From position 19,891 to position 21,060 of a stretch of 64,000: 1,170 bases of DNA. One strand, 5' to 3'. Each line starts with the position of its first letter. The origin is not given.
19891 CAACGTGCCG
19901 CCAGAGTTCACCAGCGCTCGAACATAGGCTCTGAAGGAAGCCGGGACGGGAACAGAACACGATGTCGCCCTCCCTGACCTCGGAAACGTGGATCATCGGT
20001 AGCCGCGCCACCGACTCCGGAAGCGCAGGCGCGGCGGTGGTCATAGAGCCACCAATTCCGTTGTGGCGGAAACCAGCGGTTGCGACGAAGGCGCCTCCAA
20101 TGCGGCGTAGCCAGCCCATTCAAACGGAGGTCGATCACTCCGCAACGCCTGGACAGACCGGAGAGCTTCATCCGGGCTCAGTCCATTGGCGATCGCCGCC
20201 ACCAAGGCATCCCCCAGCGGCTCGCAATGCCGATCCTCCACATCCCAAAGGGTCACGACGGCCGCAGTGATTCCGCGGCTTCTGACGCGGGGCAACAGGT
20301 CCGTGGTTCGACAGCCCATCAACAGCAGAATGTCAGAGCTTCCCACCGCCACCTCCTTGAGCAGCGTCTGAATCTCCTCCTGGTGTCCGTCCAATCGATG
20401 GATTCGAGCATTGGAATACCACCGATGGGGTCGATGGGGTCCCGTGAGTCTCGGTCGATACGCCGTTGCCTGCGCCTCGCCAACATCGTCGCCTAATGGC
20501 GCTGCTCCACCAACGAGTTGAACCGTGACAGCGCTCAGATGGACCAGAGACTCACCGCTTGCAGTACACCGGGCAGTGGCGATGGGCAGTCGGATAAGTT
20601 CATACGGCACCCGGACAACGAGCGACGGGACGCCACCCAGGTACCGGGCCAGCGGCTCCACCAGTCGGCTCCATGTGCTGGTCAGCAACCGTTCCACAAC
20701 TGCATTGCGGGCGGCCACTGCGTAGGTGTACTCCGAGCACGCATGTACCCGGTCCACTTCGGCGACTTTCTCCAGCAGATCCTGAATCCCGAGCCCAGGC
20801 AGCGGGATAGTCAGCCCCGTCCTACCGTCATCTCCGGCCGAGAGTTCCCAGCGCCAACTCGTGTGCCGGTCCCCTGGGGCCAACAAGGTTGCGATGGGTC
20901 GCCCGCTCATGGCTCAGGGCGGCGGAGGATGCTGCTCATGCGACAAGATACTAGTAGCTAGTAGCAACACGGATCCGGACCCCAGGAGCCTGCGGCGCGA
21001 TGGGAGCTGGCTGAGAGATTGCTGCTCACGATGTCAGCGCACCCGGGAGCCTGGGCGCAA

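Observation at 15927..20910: Candidate novel system: minimal CHAT protease + C92 permuted-papain amidase + SARP-wHTH/BTAD-AAA-TPR STAND-like protein in one operon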

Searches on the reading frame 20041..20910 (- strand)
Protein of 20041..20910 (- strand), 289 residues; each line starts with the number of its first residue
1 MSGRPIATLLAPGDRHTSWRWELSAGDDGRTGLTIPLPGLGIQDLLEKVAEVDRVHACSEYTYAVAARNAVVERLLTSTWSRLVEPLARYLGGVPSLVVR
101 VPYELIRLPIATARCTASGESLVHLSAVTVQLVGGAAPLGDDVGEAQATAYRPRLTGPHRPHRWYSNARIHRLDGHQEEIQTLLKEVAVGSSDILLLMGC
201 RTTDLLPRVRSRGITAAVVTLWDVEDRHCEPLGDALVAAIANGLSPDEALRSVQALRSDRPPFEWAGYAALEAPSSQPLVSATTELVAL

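Call 3: search_protein_families(library=pfam, proteins=[window:20041-20910:-], max_evalue=1)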
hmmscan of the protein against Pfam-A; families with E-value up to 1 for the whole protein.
window:20041-20910:- (289 aa): 1 family
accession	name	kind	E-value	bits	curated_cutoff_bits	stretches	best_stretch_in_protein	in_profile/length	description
PF12770.12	CHAT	-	7.8e-07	29.3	24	1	212-270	221-286/289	CHAT domain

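Call 4: search_protein_families(library=padloc, proteins=[window:20041-20910:-], max_evalue=1)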
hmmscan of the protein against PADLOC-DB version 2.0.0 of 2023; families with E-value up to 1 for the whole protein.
window:20041-20910:- (289 aa): 0 families

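Call 5: search_protein_families(library=ncbifam, proteins=[window:20041-20910:-], max_evalue=1)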
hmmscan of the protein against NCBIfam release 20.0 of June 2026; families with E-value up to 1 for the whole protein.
window:20041-20910:- (289 aa): 1 family
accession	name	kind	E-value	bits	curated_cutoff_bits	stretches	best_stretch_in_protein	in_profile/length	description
NF000741.0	PRK00043.3-5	equivalog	0.0082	15.9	350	0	105-155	94-144/217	thiamine phosphate synthase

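Call 9: find_homologous_proteins(query=window:20041-20910:-, max_evalue=0.001)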
Query window:20041-20910:- (289 aa): 5 proteins with E <= 0.001 among 7077 candidates.
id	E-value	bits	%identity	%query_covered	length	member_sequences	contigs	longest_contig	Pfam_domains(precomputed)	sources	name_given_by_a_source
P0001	2.6e-186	636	100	100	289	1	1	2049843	PF12770.13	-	-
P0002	6.3e-165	565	88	100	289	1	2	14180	-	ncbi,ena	-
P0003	4.9e-136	471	76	100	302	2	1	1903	-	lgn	-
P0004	4.4e-130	451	73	100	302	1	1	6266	PF12770.13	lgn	-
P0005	3.0e-124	432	71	99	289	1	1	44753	PF12770.13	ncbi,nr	ncbi:MAG: CHAT domain-containing protein [Acidimicrobiales bacterium]|nr:CHAT domain-containing prot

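Call 10: find_encoding_contigs(protein=P0005, flank=10000, max_places=3)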
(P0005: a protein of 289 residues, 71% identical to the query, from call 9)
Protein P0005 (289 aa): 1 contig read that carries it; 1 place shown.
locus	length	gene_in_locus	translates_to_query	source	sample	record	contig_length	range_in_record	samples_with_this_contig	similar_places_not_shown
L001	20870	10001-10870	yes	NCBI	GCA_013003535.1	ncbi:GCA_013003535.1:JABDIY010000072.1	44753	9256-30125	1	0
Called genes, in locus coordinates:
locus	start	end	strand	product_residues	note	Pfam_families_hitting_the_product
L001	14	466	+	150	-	PF16697:Yop-YscD_cpl, PF00498:FHA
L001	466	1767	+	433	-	PF00481:PP2C, PF13672:PP2C_2, PF07228:SpoIIE (weak)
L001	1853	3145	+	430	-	PF01098:FTSW_RODA_SPOVE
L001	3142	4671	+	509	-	PF21922:PBP_dimer_2, PF00905:Transpeptidase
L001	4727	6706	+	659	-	PF00069:Pkinase, PF01636:APH (faint), PF07714:PK_Tyr_Ser-Thr, PF03109:ABC1, PF03793:PASTA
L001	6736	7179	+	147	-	-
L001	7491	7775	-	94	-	PF06781:CrgA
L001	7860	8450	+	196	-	PF00117:GATase, PF07722:Peptidase_C26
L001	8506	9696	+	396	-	PF00108:Thiolase_N, PF00109:ketoacyl-synt (faint), PF02803:Thiolase_C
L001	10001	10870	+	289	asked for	PF12770:CHAT (weak)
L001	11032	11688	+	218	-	-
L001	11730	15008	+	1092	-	-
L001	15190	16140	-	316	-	PF02826:2-Hacid_dh_C, PF03446:NAD_binding_2 (weak), PF03807:F420_oxidored (weak)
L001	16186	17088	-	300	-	PF00753:Lactamase_B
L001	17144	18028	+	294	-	PF09754:PAC2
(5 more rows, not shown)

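Call 11: find_encoding_contigs(protein=P0002, flank=10000, max_places=3)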
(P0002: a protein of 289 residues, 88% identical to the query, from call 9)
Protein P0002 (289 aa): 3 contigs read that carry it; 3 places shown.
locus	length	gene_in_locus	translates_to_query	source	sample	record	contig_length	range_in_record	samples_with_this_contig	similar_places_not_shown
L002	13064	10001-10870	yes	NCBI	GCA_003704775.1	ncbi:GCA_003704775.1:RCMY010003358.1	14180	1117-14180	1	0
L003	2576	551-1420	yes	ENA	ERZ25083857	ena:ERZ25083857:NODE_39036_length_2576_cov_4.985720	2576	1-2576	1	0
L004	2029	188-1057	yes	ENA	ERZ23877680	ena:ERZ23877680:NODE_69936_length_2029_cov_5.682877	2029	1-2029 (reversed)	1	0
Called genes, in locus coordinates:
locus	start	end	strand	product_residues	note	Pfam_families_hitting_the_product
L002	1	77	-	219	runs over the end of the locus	PF12401:FhaA_N, PF16697:Yop-YscD_cpl, PF00498:FHA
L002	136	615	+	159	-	PF16697:Yop-YscD_cpl, PF00498:FHA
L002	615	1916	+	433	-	PF00481:PP2C, PF13672:PP2C_2, PF07228:SpoIIE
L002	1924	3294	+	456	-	PF01098:FTSW_RODA_SPOVE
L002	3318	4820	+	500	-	PF21922:PBP_dimer_2, PF00905:Transpeptidase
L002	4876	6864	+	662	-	PF00069:Pkinase, PF01636:APH (faint), PF07714:PK_Tyr_Ser-Thr, PF03109:ABC1, PF03793:PASTA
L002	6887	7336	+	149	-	-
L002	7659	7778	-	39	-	-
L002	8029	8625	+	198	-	PF00117:GATase, PF07722:Peptidase_C26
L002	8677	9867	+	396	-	PF00108:Thiolase_N, PF02803:Thiolase_C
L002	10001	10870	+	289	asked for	-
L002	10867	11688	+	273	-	-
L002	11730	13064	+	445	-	?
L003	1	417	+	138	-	?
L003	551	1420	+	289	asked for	-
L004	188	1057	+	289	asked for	-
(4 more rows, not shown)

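Call 12: find_encoding_contigs(protein=P0004, flank=10000, max_places=3)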
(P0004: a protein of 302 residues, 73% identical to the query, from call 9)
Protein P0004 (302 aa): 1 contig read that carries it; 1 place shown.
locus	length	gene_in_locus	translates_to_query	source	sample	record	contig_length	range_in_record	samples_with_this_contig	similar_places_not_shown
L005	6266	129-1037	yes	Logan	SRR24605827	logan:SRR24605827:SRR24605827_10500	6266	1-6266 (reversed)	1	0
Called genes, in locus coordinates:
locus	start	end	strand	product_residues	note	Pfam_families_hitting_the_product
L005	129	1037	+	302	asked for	PF12770:CHAT (faint)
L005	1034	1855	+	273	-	-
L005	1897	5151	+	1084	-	-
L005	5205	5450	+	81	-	-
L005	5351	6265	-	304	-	?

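Call 36: predict_structure(alignment_id=A4)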
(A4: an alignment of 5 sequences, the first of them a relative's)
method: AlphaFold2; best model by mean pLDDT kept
length: 289 residues; sequences in the alignment: 5
mean_pLDDT: 39.1   pTM: 0.31
mean pLDDT of the five models: 39.1, 38.8, 37.0, 33.6, 28.4
residues with pLDDT >= 90: 0; 70-90: 0; 50-70: 46; < 50: 243
segments of 3 or more residues with pLDDT < 50: 26-75, 93-95, 104-233, 239-241, 243-289
pLDDT, mean of each block of 10 residues (from residue 1): 56 56 51 41 47 38 41 50 52 50 43 24 31 34 23 23 24 33 39 35 42 41 38 48 48 43 32 28 21
secondary structure, 60 per line:
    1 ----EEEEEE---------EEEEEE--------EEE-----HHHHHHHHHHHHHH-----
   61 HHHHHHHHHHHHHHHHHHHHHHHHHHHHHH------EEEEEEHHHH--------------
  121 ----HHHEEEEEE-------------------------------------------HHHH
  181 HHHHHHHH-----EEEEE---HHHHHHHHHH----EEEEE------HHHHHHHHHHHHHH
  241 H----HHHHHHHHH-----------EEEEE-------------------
elements in order: E5-10 E20-25 E34-36 H42-55 H61-90 E97-102 H103-106 E128-133 H177-188 E194-198 H202-211 E216-220 H227-241 H246-254 E266-270

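Call 38: search_solved_structures(query=A1, max_evalue=10, show_alignments=3)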
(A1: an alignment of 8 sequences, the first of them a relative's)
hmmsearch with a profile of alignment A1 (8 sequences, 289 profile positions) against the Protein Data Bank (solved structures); distinct sequences matched with E-value up to 10: 3.
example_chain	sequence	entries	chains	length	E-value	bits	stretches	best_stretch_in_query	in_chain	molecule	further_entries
5fc2_B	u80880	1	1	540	0.19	13.9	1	193-234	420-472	separase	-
5fby_A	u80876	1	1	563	0.21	13.8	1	193-234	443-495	separase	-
5fc3_B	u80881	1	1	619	0.24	13.7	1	193-234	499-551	separase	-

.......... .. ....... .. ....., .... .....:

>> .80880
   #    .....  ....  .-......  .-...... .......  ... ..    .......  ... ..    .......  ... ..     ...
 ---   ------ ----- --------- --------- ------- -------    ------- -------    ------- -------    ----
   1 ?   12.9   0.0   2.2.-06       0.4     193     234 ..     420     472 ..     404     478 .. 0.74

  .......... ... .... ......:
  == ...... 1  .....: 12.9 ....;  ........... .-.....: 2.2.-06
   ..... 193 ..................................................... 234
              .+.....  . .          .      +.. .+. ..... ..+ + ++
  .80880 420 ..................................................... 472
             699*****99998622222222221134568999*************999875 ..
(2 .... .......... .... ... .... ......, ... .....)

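Call 39: search_protein_families(library=pfam, alignment_id=A1, max_evalue=1)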
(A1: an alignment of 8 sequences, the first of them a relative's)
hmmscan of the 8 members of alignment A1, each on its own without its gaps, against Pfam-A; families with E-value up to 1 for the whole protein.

A. member 1, P0001 (289 aa): 1 family
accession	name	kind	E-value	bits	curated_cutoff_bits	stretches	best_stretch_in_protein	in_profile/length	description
PF12770.12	CHAT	-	7.8e-07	29.3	24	1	212-270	221-286/289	CHAT domain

B. families by the number of members that match (of 8 scanned): 6 families
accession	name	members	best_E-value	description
PF12770.12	CHAT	8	3.1e-10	CHAT domain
PF02393.21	US22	1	0.079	US22 like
PF25456.1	Ig_PVRIG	1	0.2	Transmembrane protein PVRIG, immunoglobulin-like domain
PF01884.23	PcrB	1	0.22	PcrB family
PF03701.19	UPF0181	1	0.34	Uncharacterised protein family (UPF0181)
PF03568.22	Peptidase_C50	1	0.55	Peptidase family C50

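Call 51: search_dna_similar(query=window:20041-20910:-, collection=plasmids, mode=protein, max_evalue=0.01, max_rows=10)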
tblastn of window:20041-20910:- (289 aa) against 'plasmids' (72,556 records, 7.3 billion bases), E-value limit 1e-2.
No match.

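Call 58: search_protein_representatives(alignment_id=A4)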
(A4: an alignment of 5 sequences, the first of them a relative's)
Query: 5 sequences, 289 profile positions. Proteins with E-value up to 0.001 (for the whole library): 95; up to 1e-10: 6; up to 1e-30: 5. The best 95 are listed.
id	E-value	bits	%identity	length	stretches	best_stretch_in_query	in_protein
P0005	5.7e-167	570.3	-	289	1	1-289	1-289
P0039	1.1e-66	241.2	-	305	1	1-281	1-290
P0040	1.4e-51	191.6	-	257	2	169-272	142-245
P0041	2.5e-49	184.2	-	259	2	170-274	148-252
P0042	7.4e-43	163.0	-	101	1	190-289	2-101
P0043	3.3e-12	62.4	-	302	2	195-271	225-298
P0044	1.2e-09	54.0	-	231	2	194-274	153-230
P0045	6.7e-09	51.5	-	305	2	212-274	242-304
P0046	9.3e-08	47.8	-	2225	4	9-70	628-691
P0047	3.0e-07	46.1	-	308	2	195-272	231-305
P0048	3.1e-07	46.0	-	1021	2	211-273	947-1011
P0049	5.3e-07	45.3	-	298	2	168-271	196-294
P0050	1.6e-06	43.7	-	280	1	159-272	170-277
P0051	1.7e-06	43.6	-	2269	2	211-272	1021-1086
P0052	2.8e-06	42.9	-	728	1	203-271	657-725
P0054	1.2e-05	40.9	-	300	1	191-272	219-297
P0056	1.3e-05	40.8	-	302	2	173-271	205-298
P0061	3.0e-05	39.5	-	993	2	212-271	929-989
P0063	3.1e-05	39.5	-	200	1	195-273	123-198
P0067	3.7e-05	39.2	-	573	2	25-137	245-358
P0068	3.9e-05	39.2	-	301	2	195-271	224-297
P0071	4.4e-05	39.0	-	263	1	185-272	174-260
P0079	8.5e-05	38.1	-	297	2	187-270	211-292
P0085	1.2e-04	37.6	-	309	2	195-270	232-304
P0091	1.6e-04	37.1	-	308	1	202-271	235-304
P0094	1.8e-04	36.9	-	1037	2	212-274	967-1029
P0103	3.0e-04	36.3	-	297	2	192-271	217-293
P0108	3.4e-04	36.1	-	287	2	167-271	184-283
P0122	7.0e-04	35.1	-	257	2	168-271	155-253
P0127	9.0e-04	34.7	-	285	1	168-270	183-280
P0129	9.6e-04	34.6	-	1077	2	209-268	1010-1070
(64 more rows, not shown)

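Call 59: find_encoding_contigs(protein=P0043, flank=6000, max_places=2)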
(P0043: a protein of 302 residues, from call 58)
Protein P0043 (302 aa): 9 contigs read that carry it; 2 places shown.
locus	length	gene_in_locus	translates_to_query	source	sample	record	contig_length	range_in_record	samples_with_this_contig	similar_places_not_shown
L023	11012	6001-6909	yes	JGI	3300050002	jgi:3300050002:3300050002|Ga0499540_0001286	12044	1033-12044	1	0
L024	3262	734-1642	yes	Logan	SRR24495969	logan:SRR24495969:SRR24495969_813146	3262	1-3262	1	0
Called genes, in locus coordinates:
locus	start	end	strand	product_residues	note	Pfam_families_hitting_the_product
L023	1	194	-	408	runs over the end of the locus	?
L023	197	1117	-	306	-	PF00528:BPD_transp_1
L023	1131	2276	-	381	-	PF19300:BPD_transp_1_N, PF00528:BPD_transp_1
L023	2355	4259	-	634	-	PF00496:SBP_bac_5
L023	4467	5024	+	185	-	PF01923:Cob_adeno_trans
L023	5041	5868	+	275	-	PF00378:ECH_1, PF16113:ECH_2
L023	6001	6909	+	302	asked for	PF12770:CHAT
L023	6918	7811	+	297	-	-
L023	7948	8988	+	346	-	PF03446:NAD_binding_2, PF03807:F420_oxidored (weak), PF00393:6PGD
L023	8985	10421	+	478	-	PF00479:G6PD_N, PF02781:G6PD_C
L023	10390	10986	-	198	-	PF08002:DUF1697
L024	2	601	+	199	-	?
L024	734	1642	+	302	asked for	PF12770:CHAT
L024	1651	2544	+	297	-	-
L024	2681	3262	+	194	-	?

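Call 62: search_protein_families(library=pfam, proteins=[L023:6918-7811:+, P0043, P0045, P0047, P0049, P0050], max_evalue=1)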
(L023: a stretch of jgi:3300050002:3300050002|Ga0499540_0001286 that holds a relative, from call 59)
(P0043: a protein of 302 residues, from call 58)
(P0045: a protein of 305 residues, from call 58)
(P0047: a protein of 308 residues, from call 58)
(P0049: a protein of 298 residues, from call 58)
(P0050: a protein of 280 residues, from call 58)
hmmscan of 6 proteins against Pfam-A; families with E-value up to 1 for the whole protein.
L023:6918-7811:+ (297 aa): 1 family
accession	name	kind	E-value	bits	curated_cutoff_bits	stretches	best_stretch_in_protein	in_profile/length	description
PF01565.28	FAD_binding_4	-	0.12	12.5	26.4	1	54-146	19-109/139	FAD binding domain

P0043 (302 aa): 1 family
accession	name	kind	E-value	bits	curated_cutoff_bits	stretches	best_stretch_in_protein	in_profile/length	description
PF12770.12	CHAT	-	2.2e-11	44.2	24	1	224-299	192-288/289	CHAT domain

P0045 (305 aa): 1 family
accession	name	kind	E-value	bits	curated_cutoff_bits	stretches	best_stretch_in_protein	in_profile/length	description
PF12770.12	CHAT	-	2.1e-10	41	24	1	243-303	222-289/289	CHAT domain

P0047 (308 aa): 1 family
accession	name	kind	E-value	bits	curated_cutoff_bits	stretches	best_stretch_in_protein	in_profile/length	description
PF12770.12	CHAT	-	6.8e-10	39.3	24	1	248-305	224-288/289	CHAT domain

P0049 (298 aa): 1 family
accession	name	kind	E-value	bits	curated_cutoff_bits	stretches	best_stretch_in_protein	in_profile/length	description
PF12770.12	CHAT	-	4.5e-17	62.8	24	2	235-296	221-289/289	CHAT domain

P0050 (280 aa): 1 family
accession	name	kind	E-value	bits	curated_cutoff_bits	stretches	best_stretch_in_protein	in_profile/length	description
PF12770.12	CHAT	-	3e-12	47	24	1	215-278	219-289/289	CHAT domain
